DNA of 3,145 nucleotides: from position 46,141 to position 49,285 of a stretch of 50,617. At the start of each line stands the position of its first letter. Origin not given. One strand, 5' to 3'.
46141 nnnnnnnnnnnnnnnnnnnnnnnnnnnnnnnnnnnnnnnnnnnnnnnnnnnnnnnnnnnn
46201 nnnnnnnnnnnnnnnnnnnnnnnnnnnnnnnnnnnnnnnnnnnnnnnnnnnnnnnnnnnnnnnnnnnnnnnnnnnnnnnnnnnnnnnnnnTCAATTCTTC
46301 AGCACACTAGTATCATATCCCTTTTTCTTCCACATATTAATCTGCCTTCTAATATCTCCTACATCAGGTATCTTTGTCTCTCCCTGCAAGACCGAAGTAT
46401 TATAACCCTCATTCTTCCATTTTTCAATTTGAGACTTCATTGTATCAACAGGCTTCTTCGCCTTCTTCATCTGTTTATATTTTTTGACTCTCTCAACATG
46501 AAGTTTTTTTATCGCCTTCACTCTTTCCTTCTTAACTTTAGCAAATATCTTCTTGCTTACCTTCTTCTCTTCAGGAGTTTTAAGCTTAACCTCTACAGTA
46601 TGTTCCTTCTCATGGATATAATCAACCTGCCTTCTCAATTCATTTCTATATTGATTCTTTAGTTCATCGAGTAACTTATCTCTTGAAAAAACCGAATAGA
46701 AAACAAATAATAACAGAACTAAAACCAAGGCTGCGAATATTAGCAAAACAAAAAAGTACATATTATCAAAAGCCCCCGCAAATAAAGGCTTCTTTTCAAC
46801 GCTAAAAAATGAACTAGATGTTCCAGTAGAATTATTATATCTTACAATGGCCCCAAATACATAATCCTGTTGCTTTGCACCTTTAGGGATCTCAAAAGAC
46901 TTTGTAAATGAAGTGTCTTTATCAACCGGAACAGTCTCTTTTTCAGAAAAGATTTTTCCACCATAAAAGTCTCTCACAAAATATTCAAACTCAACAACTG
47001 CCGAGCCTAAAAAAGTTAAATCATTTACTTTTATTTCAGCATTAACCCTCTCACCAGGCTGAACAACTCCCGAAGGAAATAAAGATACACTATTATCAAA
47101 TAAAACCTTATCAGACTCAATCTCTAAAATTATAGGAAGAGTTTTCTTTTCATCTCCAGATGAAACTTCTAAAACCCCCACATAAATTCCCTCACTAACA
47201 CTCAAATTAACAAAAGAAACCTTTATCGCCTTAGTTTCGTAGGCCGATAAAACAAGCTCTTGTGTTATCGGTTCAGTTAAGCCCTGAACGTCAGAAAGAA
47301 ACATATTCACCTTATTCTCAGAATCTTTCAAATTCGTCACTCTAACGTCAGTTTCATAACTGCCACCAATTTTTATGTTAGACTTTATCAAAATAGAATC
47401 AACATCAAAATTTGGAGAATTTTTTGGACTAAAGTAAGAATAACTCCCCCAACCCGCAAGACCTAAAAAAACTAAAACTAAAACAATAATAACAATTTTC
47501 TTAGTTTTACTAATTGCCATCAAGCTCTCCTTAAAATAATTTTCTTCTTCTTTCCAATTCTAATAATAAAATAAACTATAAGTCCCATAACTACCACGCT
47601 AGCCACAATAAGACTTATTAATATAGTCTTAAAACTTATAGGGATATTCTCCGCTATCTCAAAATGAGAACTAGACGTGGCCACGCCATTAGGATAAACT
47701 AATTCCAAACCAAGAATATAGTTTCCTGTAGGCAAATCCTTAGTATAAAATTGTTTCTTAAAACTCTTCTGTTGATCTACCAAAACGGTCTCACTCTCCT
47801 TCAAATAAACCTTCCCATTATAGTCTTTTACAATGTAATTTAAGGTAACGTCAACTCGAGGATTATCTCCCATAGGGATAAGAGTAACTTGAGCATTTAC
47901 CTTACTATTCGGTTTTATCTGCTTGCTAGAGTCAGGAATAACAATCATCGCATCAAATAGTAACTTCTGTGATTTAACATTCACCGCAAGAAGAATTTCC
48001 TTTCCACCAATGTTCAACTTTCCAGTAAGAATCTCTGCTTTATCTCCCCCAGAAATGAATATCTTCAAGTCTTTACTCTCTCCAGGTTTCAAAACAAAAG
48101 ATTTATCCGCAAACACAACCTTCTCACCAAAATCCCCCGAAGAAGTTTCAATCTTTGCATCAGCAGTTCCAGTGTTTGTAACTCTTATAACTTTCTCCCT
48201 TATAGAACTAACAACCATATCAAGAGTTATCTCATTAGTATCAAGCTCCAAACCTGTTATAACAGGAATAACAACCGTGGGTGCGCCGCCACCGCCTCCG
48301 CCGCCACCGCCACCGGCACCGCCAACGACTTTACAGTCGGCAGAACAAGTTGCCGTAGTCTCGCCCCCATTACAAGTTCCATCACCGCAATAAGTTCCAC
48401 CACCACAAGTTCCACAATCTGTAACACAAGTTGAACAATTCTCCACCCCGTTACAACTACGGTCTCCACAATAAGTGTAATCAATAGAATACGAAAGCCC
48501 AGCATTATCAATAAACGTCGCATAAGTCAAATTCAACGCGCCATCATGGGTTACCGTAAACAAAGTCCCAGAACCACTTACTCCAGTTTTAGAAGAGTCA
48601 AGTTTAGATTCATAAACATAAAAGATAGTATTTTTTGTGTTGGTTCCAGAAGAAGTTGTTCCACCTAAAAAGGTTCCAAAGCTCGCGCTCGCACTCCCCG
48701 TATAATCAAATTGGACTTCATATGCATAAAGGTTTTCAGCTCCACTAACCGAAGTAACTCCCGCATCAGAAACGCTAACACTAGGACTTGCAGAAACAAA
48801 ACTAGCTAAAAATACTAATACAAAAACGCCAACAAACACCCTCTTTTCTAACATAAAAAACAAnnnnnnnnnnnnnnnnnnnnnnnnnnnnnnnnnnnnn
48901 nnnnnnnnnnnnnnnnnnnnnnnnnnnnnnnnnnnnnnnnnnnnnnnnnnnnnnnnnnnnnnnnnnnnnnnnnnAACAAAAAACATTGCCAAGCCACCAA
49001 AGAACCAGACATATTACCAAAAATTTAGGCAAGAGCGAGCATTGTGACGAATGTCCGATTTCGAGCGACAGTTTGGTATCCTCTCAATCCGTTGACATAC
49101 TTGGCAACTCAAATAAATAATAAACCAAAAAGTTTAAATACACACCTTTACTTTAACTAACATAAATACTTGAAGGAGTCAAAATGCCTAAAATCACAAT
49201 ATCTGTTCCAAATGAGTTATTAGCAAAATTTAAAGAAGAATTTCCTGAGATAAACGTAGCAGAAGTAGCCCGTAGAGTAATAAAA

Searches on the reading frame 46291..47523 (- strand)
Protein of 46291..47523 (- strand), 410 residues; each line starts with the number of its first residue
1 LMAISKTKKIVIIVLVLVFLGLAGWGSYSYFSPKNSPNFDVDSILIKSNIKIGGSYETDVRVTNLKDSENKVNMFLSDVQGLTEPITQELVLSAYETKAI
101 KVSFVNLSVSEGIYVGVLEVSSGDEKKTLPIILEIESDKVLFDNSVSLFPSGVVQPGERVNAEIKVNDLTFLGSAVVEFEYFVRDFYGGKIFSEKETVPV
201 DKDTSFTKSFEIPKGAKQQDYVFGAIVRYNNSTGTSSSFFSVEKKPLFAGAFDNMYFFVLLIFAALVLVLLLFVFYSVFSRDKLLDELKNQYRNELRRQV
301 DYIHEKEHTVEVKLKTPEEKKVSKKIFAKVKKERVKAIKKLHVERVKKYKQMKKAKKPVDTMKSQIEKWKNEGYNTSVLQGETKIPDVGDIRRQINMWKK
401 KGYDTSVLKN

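Call 8: search_protein_families(library=pfam, proteins=[window:46291-47523:-])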
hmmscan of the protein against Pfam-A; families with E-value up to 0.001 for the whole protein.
window:46291-47523:- (410 aa): 0 families

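Call 64: search_protein_families(library=ncbifam, proteins=[window:46291-47523:-], max_evalue=0.01)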
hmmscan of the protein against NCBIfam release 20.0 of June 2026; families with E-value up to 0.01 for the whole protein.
window:46291-47523:- (410 aa): 2 families
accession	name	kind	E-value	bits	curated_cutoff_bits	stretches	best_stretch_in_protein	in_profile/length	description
NF052314.1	T9SS_HK_PorY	subfamily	0.00035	19.7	350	1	257-379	7-119/418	PorY family sensor histidine kinase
NF033747.1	class_E_sortase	subfamily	0.0036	17.2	160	1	265-347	10-80/211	class E sortase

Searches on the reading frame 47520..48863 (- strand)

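Call 8: search_protein_families(library=pfam, proteins=[window:47520-48863:-])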
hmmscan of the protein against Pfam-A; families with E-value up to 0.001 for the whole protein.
window:47520-48863:- (447 aa): 1 family
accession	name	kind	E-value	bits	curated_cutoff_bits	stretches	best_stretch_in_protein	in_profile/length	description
PF22544.2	HYDIN_VesB_CFA65-like_Ig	-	0.00074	20.1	25.5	0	219-268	18-68/100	HYDIN/CFA65/VesB-like, Ig-like domain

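Call 64: search_protein_families(library=ncbifam, proteins=[window:47520-48863:-], max_evalue=0.01)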
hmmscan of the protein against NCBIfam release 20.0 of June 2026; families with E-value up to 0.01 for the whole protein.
window:47520-48863:- (447 aa): 0 families

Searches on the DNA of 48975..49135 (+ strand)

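Call 75: search_dna_similar(query=window:48975-49135:+, collection=phages, mode=distant, max_evalue=0.01, max_rows=5)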
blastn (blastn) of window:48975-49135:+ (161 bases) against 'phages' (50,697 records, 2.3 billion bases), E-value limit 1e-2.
No match.

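Call 76: search_dna_similar(query=window:48975-49135:+, collection=plasmids, mode=distant, max_evalue=0.01, max_rows=5)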
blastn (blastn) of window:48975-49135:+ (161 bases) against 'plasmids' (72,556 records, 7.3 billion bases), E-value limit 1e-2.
No match.
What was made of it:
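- Tried and rejected: There is no match to the 161-nt unit (calls 75, 76).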
